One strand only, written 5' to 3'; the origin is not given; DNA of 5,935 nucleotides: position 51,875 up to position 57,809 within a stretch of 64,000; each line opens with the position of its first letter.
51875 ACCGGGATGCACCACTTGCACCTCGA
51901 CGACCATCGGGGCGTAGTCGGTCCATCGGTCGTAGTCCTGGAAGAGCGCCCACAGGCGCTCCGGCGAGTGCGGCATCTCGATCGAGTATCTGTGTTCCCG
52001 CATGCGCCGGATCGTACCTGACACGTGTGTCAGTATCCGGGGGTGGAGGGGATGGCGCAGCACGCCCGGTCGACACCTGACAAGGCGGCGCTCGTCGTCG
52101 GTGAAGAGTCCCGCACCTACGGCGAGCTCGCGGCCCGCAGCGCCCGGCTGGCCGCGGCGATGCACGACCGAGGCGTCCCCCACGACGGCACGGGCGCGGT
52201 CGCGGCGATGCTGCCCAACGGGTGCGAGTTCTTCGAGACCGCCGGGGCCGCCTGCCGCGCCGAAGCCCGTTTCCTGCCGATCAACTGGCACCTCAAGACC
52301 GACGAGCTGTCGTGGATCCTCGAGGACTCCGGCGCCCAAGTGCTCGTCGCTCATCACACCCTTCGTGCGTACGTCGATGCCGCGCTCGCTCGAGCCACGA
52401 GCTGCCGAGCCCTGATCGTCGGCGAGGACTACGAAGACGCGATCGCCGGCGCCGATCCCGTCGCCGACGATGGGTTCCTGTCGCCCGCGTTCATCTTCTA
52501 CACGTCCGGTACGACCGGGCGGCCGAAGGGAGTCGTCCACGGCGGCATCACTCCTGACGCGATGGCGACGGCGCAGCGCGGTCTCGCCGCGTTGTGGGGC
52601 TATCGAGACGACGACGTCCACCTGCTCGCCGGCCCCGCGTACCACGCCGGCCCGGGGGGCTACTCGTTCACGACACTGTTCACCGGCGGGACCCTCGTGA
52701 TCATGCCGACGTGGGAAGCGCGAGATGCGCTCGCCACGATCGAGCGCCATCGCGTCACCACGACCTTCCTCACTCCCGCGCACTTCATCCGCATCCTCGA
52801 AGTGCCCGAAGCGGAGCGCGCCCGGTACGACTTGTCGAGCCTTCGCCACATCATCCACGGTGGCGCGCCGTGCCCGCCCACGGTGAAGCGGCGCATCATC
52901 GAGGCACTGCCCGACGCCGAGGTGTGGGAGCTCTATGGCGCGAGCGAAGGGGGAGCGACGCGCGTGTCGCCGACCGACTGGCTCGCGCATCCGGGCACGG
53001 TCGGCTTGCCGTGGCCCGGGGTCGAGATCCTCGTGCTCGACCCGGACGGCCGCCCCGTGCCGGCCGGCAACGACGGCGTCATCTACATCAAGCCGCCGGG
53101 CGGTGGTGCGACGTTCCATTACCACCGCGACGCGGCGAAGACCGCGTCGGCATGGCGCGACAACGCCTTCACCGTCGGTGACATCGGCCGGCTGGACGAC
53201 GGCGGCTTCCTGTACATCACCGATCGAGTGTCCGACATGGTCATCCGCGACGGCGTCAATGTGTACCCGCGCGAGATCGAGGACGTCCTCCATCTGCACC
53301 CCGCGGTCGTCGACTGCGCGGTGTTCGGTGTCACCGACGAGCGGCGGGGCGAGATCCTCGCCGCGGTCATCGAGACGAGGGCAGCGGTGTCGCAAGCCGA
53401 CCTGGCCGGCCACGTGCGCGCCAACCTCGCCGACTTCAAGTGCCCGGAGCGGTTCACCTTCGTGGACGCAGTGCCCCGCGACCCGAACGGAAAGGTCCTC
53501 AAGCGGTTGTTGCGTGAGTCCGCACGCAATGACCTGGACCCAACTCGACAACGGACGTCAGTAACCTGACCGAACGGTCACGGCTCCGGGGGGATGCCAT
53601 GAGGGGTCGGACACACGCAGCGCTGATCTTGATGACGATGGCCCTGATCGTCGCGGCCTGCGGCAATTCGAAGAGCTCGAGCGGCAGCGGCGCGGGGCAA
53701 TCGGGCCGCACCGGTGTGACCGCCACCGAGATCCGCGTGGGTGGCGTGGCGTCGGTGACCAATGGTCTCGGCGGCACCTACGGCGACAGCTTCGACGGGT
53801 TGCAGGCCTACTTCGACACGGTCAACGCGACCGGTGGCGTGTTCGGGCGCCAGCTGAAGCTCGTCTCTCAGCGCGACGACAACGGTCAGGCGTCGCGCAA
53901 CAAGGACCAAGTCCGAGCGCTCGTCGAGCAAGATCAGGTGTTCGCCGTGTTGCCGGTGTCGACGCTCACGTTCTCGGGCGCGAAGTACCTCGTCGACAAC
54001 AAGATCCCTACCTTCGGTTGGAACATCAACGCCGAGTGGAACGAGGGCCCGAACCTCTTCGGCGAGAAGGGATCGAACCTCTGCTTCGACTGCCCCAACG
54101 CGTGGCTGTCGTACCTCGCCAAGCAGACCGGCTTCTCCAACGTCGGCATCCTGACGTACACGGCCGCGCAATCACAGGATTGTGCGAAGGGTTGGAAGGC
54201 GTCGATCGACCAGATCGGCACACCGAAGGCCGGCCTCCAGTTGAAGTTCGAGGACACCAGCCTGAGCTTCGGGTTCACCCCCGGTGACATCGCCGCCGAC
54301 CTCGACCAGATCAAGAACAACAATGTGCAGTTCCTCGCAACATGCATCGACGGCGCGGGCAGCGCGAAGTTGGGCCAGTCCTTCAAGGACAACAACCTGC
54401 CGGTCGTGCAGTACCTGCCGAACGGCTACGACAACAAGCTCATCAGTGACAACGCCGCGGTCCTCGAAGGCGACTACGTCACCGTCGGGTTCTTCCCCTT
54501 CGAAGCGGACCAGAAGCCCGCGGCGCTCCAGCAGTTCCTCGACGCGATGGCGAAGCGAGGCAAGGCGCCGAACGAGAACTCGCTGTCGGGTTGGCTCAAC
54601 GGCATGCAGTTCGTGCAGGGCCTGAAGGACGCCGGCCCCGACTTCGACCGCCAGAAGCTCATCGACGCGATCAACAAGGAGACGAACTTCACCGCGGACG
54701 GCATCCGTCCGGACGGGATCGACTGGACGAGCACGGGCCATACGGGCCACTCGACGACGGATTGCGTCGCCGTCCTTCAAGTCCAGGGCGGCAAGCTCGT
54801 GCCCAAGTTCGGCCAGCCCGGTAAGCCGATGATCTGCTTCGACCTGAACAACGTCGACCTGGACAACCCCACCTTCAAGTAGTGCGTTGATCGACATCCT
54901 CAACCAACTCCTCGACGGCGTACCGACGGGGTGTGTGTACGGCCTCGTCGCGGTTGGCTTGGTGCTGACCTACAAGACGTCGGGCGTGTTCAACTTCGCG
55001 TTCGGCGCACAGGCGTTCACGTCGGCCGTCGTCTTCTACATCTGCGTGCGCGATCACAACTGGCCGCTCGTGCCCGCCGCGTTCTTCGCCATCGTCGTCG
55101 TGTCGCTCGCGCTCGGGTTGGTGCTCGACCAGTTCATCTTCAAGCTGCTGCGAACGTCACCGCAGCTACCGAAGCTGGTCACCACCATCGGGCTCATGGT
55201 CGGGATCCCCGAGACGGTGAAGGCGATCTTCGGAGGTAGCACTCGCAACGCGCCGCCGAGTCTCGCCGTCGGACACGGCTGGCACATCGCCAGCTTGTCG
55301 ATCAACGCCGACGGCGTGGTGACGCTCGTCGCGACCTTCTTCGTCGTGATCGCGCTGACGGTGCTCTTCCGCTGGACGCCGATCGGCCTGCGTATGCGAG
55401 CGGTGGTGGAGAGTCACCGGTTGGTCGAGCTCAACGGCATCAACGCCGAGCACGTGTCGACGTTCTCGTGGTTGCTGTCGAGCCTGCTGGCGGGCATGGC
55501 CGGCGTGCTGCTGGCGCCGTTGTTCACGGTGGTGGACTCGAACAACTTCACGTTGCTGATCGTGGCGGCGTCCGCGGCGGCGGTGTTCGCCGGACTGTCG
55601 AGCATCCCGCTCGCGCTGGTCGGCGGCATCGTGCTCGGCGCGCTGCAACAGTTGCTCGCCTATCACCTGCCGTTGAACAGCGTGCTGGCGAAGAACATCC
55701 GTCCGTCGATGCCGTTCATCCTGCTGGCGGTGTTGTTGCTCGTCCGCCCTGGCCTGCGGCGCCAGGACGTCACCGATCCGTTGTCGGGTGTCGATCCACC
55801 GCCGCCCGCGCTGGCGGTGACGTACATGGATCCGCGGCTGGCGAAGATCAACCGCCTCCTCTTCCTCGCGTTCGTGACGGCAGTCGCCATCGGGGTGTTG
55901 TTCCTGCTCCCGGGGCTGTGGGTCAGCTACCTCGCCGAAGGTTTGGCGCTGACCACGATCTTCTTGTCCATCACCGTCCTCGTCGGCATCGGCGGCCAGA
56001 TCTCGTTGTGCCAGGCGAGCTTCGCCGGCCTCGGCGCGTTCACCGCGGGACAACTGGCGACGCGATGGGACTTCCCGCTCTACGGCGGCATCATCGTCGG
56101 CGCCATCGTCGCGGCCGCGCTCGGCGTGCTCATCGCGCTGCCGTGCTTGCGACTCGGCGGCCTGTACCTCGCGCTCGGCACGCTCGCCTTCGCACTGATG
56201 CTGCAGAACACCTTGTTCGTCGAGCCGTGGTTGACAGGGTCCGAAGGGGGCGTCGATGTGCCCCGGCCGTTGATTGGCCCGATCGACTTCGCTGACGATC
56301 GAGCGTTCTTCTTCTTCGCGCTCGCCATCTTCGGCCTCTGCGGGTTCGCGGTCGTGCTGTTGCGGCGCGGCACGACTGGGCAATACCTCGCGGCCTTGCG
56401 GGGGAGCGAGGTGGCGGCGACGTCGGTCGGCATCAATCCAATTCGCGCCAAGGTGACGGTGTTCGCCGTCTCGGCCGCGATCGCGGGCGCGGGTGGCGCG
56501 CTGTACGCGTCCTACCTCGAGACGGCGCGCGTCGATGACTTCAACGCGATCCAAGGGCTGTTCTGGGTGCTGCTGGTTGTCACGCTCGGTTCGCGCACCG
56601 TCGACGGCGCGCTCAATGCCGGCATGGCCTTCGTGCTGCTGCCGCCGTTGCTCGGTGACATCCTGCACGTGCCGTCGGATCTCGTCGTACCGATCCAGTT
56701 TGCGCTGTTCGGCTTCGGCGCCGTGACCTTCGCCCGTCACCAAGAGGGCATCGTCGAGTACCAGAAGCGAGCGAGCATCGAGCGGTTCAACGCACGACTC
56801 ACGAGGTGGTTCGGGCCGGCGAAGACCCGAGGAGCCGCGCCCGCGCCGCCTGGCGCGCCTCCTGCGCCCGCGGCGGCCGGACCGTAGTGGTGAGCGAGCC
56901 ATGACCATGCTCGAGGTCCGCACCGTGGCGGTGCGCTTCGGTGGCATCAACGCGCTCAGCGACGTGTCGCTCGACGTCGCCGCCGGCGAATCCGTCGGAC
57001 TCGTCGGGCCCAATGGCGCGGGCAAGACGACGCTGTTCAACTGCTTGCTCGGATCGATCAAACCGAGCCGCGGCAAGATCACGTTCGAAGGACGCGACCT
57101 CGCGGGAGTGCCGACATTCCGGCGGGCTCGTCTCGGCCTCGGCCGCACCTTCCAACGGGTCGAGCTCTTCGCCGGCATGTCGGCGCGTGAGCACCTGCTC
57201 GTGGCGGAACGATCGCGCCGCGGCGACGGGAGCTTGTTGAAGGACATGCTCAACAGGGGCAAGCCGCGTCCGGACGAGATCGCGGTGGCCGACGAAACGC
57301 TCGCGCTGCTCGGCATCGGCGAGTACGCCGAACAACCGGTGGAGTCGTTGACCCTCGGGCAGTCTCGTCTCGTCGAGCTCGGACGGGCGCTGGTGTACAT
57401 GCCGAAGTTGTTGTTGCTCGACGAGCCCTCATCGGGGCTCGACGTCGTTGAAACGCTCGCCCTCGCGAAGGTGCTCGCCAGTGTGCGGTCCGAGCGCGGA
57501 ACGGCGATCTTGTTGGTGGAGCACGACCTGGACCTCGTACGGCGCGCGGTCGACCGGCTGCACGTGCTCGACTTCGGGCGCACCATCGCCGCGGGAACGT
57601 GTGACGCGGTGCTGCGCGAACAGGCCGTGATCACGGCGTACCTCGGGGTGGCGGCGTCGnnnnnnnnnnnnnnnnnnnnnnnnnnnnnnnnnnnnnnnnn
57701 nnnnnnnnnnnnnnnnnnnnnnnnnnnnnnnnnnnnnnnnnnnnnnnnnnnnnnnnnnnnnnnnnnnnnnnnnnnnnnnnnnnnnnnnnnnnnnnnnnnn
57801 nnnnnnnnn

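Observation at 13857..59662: Regulon defined by a TGAC-N6-GTCA palindromic operator at 14 sites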

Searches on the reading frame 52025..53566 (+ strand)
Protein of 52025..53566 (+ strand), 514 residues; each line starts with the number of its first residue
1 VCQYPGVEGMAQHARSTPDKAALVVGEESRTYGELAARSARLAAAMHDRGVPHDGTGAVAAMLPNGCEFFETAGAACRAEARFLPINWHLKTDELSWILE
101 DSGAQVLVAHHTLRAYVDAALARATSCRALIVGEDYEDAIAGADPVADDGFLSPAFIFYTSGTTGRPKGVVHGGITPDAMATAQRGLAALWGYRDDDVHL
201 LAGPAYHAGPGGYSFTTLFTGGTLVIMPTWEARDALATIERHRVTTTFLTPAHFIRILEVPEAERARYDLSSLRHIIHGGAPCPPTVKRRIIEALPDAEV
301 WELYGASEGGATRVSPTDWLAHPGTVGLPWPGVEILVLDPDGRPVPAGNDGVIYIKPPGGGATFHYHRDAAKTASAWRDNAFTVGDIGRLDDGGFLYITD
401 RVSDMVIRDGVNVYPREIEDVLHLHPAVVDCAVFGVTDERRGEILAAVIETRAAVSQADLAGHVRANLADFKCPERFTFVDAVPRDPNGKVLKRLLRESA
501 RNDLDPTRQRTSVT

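Call 7: find_encoding_contigs(protein=window:52025-53566:+, flank=10000, max_places=3)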
Protein window:52025-53566:+ (514 aa): no gene with exactly this product is on record in the collection.

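Call 12: search_protein_families(library=pfam, proteins=[window:52025-53566:+])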
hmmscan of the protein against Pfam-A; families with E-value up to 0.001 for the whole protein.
window:52025-53566:+ (514 aa): 2 families
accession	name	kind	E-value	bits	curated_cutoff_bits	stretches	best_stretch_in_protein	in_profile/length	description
PF00501.34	AMP-binding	-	2.5e-73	247.6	29.9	1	12-359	3-378/384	AMP-binding enzyme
PF13193.12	AMP-binding_C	-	1.1e-18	68.4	24.5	1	417-490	1-76/76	AMP-binding enzyme C-terminal domain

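Call 34: search_protein_families(library=ncbifam, proteins=[window:52052-53566:+])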
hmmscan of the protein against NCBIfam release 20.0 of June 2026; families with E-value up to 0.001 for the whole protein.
window:52052-53566:+ (505 aa): 108 families (the best 25 are shown)
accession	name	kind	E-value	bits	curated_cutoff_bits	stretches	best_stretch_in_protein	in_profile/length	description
NF009071.0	PRK12406.1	subfamily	5.5e-124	414.4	701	2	125-491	135-502/510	acyl-CoA synthetase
NF004837.0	PRK06187.1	subfamily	5.4e-105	351.6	476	1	2-493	15-524/531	long-chain-fatty-acid--CoA ligase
NF038341.1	ligase_FadD4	exception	2.1e-101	339.8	850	1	4-487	6-500/506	fatty-acid--CoA ligase FadD4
NF006182.0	PRK08316.1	subfamily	6.8e-92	308.6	663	1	4-492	20-518/523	fatty acyl-CoA synthetase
NF009929.0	PRK13390.1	equivalog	1.2e-87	294.3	951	1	3-488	5-501/501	acyl-CoA synthetase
NF004797.0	PRK06145.1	equivalog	4e-86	289.4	850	1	2-490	9-494/499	acyl-CoA synthetase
NF005676.0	PRK07470.1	equivalog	3.5e-78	263.6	774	1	2-495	27-535/544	acyl-CoA synthetase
NF005863.0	PRK07798.1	subfamily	1.9e-76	257.8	543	1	5-492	14-532/540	acyl-CoA synthetase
NF006181.0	PRK08314.1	subfamily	1.9e-72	244.3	705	2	146-494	207-557/563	long-chain-fatty-acid--CoA ligase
NF005307.0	PRK06839.1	equivalog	1.3e-71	241.7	748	1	3-491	10-493/496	o-succinylbenzoate--CoA ligase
NF005801.1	PRK07656.1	equivalog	4.2e-71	240.1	657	1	3-488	9-500/500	FadD3 family acyl-CoA ligase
NF005702.0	PRK07514.1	subfamily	2.3e-70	237.4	558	1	10-492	18-501/506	malonyl-CoA synthase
NF005857.1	PRK07786.1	exception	3.1e-67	227.2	733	1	2-489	16-510/513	fatty-acid--CoA ligase FadD5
NF002966.0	PRK03640.1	equivalog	3.7e-66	223.7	556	1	2-491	9-480/483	o-succinylbenzoate--CoA ligase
NF038344.1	bile_CoA_BaiB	exception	7.2e-66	222.6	650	1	20-489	46-500/504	bile acid--CoA ligase BaiB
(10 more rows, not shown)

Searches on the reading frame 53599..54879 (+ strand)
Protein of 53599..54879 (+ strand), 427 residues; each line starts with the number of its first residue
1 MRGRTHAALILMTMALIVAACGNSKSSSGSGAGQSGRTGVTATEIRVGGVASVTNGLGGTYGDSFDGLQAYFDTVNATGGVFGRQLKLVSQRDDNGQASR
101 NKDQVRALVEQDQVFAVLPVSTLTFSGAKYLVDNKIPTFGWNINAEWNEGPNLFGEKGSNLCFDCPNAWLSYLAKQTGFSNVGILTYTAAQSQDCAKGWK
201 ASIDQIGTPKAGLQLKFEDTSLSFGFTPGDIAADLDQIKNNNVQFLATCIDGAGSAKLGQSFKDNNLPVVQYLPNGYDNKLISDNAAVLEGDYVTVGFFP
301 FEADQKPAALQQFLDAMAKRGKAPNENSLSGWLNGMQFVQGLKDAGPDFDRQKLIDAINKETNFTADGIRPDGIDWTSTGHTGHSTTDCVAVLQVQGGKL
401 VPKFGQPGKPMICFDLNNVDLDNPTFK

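Call 13: search_protein_families(library=pfam, proteins=[window:53599-54879:+])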
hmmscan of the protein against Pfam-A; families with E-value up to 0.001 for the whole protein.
window:53599-54879:+ (427 aa): 2 families
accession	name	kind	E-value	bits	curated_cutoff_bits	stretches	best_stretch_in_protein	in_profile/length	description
PF13458.12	Peripla_BP_6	-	6e-46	158.1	31.7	1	44-399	1-343/343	Periplasmic binding protein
PF13433.12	Peripla_BP_5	-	0.00046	19.8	27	0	45-118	1-73/363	Periplasmic binding protein domain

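Call 34: search_protein_families(library=ncbifam, proteins=[window:53599-54879:+])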
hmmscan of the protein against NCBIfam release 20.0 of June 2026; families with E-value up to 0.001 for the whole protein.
window:53599-54879:+ (427 aa): 1 family
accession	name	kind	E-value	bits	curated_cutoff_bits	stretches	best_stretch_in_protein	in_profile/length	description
NF011933.0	PRK15404.1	subfamily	0.00061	19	477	0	40-95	22-76/370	high-affinity branched-chain amino acid ABC transporter substrate-binding protein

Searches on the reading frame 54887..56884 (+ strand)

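Call 13: search_protein_families(library=pfam, proteins=[window:54887-56884:+])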
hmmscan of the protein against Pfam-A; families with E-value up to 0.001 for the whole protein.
window:54887-56884:+ (666 aa): 1 family
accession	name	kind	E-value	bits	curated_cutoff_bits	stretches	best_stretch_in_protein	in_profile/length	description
PF02653.21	BPD_transp_2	-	2e-57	194.9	26.8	2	12-263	6-252/269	Branched-chain amino acid transport system / permease component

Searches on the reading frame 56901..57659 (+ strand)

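Call 13: search_protein_families(library=pfam, proteins=[window:56901-57659:+])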
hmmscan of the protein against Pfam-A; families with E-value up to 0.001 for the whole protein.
window:56901-57659:+ (253 aa): 5 families
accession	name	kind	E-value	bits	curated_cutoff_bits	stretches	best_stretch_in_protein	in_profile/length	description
PF00005.33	ABC_tran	-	1.8e-29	103.5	25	1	19-177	1-136/137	ABC transporter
PF13304.12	AAA_21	-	6.6e-09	36.7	27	1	33-68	3-50/304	AAA domain, putative AbiEii toxin, Type IV TA system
PF12399.14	BCA_ABC_TP_C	-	0.00037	20.5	25.5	1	227-252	1-26/27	Branched-chain amino acid ATP-binding cassette transporter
PF13476.12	AAA_23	-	0.00039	21.5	27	1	31-50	21-40/201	AAA domain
PF13191.12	AAA_16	-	0.00071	20.5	32.6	0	24-128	17-104/167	AAA ATPase domain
